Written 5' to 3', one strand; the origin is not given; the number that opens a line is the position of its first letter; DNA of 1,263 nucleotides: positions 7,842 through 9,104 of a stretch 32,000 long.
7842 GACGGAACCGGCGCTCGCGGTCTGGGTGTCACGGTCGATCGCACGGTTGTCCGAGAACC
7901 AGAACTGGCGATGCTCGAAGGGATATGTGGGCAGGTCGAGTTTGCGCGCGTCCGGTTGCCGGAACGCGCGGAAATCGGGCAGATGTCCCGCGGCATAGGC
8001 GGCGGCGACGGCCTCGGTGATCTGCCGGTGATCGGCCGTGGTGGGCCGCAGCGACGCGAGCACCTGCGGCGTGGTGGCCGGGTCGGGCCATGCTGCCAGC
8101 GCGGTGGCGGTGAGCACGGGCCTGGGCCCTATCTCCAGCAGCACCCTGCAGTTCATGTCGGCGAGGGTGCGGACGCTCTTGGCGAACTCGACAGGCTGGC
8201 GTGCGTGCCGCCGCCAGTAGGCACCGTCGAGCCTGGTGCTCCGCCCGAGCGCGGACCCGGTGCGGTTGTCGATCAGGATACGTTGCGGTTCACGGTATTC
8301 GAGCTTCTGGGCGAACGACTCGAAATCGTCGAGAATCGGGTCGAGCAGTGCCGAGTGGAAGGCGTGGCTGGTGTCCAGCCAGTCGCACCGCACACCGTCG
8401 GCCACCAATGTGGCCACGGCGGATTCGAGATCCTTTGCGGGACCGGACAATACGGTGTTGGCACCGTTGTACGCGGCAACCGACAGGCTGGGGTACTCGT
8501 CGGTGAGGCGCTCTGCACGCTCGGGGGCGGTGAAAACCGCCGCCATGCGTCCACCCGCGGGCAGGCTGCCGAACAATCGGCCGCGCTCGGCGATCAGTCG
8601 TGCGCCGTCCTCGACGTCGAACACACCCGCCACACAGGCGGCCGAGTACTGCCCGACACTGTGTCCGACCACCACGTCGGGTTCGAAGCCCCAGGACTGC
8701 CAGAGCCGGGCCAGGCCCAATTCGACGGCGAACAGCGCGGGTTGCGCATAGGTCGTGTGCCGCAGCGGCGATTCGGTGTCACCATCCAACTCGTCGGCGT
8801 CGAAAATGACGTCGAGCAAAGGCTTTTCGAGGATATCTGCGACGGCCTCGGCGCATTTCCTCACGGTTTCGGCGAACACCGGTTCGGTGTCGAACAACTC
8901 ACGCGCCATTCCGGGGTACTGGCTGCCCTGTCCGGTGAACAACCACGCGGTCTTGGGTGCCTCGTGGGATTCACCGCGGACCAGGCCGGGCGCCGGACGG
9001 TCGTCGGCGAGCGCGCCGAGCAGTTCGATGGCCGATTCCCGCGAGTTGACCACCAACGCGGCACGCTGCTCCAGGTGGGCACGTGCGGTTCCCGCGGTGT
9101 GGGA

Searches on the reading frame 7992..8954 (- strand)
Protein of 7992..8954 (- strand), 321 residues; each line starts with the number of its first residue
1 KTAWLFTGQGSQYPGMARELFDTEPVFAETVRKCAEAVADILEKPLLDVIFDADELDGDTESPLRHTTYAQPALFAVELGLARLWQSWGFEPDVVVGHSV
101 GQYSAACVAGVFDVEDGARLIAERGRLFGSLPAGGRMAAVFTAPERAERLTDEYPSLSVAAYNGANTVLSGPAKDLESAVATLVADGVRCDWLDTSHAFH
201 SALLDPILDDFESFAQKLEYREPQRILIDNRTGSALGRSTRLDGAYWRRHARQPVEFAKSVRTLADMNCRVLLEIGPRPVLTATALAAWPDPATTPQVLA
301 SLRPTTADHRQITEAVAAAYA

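Call 33: search_solved_structures(query=window:7992-8954:-, max_evalue=1e-20, show_alignments=0)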
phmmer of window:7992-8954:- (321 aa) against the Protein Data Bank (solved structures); distinct sequences matched with E-value up to 1e-20: 79 (the best 60 are shown).
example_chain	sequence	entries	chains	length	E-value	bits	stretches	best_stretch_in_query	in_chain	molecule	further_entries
4mz0_A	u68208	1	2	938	5.6e-71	242.7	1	1-317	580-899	CurL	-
11sz_A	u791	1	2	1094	8.3e-54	186.3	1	1-317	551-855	6-deoxyerythronolide-B synthase, Erythronolide synthase EryA2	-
9iyw_A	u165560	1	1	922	5.2e-53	183.7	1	3-304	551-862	Polyketide synthase,GfsA KSQ-AncAT chimeric protein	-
6iyo_A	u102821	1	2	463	6.6e-53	183.3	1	2-317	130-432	Type I modular polyketide synthase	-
8in9_A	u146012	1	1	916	4.7e-48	167.4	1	4-317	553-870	Polyketide synthase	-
7vee_A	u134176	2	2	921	4.7e-48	167.4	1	4-317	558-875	Polyketide synthase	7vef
8jpu_A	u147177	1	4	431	6e-46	160.5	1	3-314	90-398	Tylactone synthase modules 4 & 5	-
2qo3_A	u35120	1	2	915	6.1e-45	157.2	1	3-308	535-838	EryAII Erythromycin polyketide synthase modules 3 and 4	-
6c9u_A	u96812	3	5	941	6.4e-45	157.1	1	3-308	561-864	6-deoxyerythronolide-B synthase EryA2, modules 3 and 4 | EryAII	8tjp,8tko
7m7e_B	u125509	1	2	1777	1.9e-44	155.6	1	3-308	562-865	6-deoxyerythronolide-B synthase EryA2, modules 3 and 4,EryAI,6-deoxyerythronolide-B syntha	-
8tpw_A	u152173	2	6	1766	2.5e-44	155.2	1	3-308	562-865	EryAII,EryAII,EryAII,EryAII,6-deoxyerythronolide-B synthase EryA3, modules 5 and 6 | EryAII,EryAII,EryAII,6-deoxyerythronolide-B synthase EryA3, modules 5 and 6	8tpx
4qbu_A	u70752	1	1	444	3.1e-43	151.6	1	3-281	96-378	ZmaA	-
7m7j_B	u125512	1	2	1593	8.3e-43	150.2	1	3-314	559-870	EryAI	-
7m7i_B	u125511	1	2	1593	8.3e-43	150.2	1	3-314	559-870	EryAI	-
7m7f_B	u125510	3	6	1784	1.3e-42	149.6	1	3-314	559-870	EryAI,6-deoxyerythronolide-B synthase EryA3, modules 5 and 6 chimera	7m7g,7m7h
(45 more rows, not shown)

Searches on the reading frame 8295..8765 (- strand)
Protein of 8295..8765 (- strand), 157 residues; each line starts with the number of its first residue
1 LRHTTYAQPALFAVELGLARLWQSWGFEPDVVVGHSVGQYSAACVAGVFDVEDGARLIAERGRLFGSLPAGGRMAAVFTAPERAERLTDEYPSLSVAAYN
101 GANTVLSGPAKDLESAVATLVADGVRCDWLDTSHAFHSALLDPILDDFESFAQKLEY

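Call 34: search_solved_structures(query=window:8295-8765:-, max_evalue=1e-10, show_alignments=5)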
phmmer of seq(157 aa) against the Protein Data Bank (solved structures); distinct sequences matched with E-value up to 1e-10: 83 (the best 60 are shown).
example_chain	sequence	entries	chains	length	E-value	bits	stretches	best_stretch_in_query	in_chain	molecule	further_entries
4mz0_A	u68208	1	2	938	2.3e-39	138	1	3-157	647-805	CurL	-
9iyw_A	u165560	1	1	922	2e-33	118.7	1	3-152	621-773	Polyketide synthase,GfsA KSQ-AncAT chimeric protein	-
11sz_A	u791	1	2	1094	2.5e-33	118.4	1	3-157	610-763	6-deoxyerythronolide-B synthase, Erythronolide synthase EryA2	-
6iyo_A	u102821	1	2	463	1.9e-30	109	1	4-157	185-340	Type I modular polyketide synthase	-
8in9_A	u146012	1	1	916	3.5e-29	104.9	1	3-150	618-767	Polyketide synthase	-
7vee_A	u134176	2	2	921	3.5e-29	104.9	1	3-150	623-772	Polyketide synthase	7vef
8xjy_A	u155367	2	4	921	5.6e-26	94.5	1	3-143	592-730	Polyketide synthase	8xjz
8xju_A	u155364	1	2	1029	1e-25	93.7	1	3-143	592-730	Polyketide synthase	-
8tpw_A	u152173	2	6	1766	1.7e-24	89.7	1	6-147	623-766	EryAII,EryAII,EryAII,EryAII,6-deoxyerythronolide-B synthase EryA3, modules 5 and 6 | EryAII,EryAII,EryAII,6-deoxyerythronolide-B synthase EryA3, modules 5 and 6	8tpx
2qo3_A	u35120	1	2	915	2.3e-24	89.3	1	6-147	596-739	EryAII Erythromycin polyketide synthase modules 3 and 4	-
6c9u_A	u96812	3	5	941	2.5e-24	89.2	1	6-147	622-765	6-deoxyerythronolide-B synthase EryA2, modules 3 and 4 | EryAII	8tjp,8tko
7m7e_B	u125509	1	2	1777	1.3e-23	86.8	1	6-147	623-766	6-deoxyerythronolide-B synthase EryA2, modules 3 and 4,EryAI,6-deoxyerythronolide-B syntha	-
4qbu_A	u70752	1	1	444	2.5e-23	85.9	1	2-155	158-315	ZmaA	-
9nju_A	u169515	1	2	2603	1e-22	83.9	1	2-144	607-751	Probable polyketide synthase 16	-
8cg4_A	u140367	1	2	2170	5.1e-22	81.7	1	7-154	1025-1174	Norsolorinic acid synthase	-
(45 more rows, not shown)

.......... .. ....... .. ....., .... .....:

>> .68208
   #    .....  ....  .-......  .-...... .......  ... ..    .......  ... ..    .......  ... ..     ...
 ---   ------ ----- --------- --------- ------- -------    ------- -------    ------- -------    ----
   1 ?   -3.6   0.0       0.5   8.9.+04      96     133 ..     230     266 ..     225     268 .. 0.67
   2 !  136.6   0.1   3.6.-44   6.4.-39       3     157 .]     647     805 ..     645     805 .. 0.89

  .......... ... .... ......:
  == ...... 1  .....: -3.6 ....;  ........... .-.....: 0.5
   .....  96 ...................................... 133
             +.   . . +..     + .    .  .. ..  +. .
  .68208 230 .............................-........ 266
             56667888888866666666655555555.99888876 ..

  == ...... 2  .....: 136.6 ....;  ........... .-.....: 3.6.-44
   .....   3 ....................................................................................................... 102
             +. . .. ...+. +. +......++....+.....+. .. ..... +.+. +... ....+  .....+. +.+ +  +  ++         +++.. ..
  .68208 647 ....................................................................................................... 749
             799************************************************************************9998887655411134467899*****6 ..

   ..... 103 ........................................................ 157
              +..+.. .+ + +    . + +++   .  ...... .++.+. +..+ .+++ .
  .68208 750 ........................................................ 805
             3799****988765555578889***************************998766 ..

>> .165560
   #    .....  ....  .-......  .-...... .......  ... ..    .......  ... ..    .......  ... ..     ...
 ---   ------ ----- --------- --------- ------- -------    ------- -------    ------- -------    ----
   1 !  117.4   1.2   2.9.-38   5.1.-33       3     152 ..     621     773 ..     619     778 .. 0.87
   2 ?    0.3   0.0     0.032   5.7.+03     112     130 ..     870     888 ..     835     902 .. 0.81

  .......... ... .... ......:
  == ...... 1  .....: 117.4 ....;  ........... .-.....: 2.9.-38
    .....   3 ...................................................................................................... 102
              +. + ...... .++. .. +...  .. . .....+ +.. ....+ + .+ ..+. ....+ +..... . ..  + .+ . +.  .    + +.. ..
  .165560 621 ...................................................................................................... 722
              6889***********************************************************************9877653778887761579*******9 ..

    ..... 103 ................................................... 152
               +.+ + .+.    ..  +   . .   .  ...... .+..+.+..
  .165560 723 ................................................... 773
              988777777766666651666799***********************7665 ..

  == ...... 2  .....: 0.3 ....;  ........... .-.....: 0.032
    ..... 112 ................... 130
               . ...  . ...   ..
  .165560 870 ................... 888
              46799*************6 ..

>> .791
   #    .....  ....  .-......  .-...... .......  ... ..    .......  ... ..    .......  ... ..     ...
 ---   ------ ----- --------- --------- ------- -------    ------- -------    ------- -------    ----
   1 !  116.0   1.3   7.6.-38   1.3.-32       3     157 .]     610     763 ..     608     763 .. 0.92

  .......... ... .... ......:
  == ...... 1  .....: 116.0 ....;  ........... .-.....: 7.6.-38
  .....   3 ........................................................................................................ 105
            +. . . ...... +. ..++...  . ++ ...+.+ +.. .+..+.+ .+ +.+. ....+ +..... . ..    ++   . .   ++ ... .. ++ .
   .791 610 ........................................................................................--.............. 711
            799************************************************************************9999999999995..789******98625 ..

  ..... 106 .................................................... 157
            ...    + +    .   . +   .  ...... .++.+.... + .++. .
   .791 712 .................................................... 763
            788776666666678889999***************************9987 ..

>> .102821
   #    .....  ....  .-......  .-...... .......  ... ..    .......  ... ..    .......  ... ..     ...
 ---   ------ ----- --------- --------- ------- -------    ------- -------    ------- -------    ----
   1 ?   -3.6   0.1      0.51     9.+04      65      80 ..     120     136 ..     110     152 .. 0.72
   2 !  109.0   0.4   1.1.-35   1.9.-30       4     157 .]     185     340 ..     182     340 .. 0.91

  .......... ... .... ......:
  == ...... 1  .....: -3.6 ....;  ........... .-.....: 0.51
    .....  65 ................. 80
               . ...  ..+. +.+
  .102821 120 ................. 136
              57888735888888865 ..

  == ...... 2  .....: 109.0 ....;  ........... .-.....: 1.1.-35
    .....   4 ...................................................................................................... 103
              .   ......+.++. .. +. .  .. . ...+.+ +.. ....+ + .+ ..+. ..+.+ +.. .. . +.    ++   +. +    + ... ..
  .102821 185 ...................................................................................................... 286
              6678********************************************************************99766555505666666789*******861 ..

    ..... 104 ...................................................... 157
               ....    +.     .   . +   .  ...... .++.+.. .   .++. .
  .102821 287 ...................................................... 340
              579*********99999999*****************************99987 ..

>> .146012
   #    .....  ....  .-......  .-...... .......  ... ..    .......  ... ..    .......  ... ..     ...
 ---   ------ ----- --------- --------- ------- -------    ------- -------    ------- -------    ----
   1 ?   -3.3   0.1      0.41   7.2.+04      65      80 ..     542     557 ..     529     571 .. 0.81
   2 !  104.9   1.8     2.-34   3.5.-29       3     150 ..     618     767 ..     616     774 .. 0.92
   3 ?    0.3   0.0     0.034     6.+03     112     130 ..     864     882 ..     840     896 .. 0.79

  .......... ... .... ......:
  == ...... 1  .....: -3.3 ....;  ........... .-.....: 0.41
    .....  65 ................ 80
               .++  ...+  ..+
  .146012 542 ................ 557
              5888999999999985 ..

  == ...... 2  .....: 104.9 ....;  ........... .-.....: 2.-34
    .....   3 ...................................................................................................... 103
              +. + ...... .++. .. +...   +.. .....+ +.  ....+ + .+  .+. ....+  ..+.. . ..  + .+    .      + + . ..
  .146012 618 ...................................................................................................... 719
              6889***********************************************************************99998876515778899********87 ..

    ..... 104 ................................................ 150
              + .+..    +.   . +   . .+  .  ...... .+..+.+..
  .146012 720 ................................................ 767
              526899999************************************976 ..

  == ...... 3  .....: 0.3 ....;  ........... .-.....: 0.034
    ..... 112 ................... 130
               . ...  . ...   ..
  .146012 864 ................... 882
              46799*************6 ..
